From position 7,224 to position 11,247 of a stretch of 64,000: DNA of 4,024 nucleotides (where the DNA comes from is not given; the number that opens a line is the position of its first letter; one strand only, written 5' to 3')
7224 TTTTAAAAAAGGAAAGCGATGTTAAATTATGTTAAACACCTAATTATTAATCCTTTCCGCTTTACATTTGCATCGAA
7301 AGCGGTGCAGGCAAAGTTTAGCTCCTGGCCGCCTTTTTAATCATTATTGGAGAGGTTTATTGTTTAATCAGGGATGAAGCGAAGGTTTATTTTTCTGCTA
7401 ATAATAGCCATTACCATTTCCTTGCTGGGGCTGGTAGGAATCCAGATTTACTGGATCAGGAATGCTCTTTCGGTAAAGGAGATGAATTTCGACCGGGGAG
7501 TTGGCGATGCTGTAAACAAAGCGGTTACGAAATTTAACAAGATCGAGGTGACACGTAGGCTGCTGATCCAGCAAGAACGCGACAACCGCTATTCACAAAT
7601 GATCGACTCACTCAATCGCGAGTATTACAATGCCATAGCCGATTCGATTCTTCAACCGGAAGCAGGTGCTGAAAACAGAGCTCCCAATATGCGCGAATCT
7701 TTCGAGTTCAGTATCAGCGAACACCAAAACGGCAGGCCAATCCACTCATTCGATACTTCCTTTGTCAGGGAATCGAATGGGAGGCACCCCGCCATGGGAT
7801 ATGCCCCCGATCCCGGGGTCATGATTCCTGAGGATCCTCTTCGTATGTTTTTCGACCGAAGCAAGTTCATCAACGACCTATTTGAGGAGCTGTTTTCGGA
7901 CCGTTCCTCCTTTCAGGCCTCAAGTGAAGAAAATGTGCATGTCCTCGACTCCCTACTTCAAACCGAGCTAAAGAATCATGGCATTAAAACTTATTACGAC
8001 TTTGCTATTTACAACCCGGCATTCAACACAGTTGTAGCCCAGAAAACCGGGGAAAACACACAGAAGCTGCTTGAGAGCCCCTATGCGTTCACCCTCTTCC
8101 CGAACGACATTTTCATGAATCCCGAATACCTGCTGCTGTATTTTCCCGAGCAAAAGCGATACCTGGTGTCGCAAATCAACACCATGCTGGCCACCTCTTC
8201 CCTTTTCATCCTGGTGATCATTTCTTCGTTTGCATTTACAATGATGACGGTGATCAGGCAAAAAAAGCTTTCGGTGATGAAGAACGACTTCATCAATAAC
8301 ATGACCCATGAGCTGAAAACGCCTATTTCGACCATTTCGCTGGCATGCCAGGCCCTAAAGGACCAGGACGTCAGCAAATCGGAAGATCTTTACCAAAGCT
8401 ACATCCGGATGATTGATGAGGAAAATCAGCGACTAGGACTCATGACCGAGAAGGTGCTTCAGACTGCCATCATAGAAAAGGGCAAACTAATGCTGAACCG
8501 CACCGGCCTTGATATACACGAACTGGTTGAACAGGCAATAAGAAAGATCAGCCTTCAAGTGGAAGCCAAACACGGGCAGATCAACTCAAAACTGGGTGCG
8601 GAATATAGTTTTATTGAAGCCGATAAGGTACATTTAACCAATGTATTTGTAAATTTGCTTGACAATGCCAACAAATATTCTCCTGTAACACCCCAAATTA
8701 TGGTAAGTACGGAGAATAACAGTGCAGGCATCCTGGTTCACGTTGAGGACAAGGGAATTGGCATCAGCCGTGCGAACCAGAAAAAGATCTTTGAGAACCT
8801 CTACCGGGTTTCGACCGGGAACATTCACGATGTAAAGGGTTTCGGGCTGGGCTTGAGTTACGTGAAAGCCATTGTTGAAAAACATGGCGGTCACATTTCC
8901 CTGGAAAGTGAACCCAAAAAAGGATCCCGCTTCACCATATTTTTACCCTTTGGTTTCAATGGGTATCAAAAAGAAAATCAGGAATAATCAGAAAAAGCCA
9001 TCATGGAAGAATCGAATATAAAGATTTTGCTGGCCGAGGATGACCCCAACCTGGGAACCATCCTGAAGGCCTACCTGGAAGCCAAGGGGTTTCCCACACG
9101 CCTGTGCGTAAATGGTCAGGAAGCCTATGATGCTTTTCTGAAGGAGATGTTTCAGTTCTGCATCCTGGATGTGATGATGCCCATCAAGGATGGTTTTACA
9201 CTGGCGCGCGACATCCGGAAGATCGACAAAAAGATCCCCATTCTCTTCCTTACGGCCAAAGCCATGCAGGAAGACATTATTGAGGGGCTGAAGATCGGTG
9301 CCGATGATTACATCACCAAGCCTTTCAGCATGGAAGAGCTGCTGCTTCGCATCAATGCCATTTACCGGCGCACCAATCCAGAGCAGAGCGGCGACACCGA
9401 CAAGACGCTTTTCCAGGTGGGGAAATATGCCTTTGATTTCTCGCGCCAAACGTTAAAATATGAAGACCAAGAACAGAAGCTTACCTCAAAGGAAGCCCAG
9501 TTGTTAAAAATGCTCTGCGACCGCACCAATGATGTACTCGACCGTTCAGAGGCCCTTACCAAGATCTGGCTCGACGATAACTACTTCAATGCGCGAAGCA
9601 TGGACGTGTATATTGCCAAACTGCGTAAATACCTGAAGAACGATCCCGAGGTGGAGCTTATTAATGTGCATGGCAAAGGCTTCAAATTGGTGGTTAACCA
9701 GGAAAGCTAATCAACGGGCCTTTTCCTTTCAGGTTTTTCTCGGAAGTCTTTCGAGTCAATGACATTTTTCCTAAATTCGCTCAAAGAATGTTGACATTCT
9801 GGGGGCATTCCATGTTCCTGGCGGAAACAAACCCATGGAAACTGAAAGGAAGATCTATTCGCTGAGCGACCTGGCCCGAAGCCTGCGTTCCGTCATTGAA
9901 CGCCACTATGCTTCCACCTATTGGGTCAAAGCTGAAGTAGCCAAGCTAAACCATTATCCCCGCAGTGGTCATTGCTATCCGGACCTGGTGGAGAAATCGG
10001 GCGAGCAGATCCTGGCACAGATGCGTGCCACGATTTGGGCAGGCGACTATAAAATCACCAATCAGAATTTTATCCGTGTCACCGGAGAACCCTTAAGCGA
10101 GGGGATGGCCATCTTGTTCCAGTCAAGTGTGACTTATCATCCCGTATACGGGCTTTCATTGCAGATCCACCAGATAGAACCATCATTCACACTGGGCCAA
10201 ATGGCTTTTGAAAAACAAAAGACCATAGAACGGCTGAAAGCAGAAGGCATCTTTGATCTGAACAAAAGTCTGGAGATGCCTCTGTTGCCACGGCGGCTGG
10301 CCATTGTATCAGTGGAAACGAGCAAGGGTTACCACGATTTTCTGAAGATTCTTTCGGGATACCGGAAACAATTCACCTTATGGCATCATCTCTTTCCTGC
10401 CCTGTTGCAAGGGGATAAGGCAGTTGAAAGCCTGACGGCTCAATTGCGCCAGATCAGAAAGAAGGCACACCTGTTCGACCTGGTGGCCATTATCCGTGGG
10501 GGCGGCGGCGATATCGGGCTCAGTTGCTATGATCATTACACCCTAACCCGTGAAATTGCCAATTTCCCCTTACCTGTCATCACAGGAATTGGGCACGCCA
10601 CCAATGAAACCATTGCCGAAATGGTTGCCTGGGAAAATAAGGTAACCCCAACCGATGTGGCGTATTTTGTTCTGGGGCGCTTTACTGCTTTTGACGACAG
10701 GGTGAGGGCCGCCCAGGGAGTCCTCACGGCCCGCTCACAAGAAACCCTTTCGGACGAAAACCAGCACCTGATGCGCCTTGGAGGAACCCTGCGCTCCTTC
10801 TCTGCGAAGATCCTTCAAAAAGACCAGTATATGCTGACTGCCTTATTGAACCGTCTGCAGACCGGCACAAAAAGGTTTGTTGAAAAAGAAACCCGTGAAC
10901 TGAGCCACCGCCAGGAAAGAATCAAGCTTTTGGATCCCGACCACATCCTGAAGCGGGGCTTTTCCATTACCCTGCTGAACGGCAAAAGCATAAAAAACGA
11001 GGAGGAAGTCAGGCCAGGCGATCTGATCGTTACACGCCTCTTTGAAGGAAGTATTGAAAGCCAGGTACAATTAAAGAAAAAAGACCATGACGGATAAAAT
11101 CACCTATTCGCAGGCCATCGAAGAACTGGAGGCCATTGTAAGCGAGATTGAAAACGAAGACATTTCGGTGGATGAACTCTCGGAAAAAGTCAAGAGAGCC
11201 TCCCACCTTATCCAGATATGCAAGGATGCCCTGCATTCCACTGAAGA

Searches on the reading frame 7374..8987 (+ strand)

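Call 78: search_protein_families(library=pfam, proteins=[window:7374-8987:+], max_evalue=0.0001)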
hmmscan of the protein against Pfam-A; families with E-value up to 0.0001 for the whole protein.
window:7374-8987:+ (537 aa): 3 families
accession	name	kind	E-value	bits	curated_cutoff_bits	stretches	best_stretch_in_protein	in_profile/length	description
PF02518.31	HATPase_c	-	1.9e-25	89.9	26.4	1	417-526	2-109/111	Histidine kinase-, DNA gyrase B-, and HSP90-like ATPase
PF00512.31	HisKA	-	1.2e-13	51.3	26.9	1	302-369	1-65/66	His Kinase A (phospho-acceptor) domain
PF14501.12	HATPase_c_5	-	6.3e-05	23.3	22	0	419-514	4-92/102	GHKL domain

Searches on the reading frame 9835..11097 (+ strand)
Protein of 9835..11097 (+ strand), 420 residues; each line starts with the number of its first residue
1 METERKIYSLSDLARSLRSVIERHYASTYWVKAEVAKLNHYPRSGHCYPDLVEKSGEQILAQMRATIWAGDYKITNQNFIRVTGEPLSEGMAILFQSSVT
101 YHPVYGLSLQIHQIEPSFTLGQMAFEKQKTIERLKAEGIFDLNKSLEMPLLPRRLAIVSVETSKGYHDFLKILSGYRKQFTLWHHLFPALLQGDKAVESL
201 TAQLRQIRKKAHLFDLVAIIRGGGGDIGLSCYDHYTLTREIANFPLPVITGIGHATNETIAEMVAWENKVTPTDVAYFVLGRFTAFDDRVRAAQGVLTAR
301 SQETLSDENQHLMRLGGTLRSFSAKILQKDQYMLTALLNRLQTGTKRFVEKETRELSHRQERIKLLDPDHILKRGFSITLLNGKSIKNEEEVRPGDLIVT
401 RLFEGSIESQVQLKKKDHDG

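Call 78: search_protein_families(library=pfam, proteins=[window:9835-11097:+], max_evalue=0.0001)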
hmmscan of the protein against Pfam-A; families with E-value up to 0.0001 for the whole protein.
window:9835-11097:+ (420 aa): 2 families
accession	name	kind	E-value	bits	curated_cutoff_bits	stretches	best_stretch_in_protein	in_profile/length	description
PF02601.20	Exonuc_VII_L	-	1.3e-54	186.3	35.9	2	139-344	1-202/315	Exonuclease VII, large subunit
PF13742.12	tRNA_anti_2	-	2.5e-16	60.1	27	1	8-115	1-95/95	OB-fold nucleic acid binding domain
